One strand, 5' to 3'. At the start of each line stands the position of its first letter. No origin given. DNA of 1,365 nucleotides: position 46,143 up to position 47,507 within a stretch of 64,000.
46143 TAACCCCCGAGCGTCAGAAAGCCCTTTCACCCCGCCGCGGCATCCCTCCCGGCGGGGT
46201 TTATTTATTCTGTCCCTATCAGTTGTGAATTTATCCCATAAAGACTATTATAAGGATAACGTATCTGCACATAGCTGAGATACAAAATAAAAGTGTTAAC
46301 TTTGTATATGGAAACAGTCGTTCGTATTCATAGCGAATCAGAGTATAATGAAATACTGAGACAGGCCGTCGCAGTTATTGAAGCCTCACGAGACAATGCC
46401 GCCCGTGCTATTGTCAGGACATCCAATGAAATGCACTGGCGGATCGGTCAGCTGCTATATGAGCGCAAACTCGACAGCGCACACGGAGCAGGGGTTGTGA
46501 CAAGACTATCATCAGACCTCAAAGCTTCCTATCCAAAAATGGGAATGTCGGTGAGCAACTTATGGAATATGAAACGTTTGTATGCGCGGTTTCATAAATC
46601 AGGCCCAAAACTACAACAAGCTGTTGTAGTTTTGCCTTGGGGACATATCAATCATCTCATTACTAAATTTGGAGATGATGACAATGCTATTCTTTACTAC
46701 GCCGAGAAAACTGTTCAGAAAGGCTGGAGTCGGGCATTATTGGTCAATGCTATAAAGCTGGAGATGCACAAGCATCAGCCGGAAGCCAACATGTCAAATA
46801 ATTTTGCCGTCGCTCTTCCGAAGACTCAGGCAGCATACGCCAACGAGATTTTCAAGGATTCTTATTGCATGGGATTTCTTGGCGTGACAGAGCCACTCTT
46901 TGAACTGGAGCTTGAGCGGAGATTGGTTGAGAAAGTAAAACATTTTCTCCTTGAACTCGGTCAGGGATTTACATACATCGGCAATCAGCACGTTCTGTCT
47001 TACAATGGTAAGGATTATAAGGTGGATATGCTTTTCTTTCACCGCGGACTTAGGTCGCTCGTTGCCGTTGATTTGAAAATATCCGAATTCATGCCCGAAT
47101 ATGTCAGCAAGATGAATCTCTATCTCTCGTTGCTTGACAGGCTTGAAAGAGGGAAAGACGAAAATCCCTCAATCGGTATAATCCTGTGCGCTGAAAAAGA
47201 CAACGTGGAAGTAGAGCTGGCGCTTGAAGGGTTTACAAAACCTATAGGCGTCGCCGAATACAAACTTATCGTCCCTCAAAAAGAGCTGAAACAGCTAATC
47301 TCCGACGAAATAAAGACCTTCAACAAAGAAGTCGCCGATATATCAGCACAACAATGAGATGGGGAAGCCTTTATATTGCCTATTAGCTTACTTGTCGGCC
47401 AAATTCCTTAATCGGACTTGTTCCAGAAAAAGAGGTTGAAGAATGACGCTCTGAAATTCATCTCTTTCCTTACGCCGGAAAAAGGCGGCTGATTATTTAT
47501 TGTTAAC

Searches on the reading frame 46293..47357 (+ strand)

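Call 66: search_protein_families(library=pfam, proteins=[window:46293-47357:+], max_evalue=0.001)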
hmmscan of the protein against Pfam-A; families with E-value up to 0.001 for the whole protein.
window:46293-47357:+ (354 aa): 2 families
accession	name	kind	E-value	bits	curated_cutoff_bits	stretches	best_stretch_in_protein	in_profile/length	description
PF06250.17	YhcG_C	-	1.9e-52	177.7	32.5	1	185-335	2-152/157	YhcG PDDEXK nuclease domain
PF17761.7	DUF1016_N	-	7.3e-33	114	32.8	1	26-160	3-136/137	DUF1016 N-terminal domain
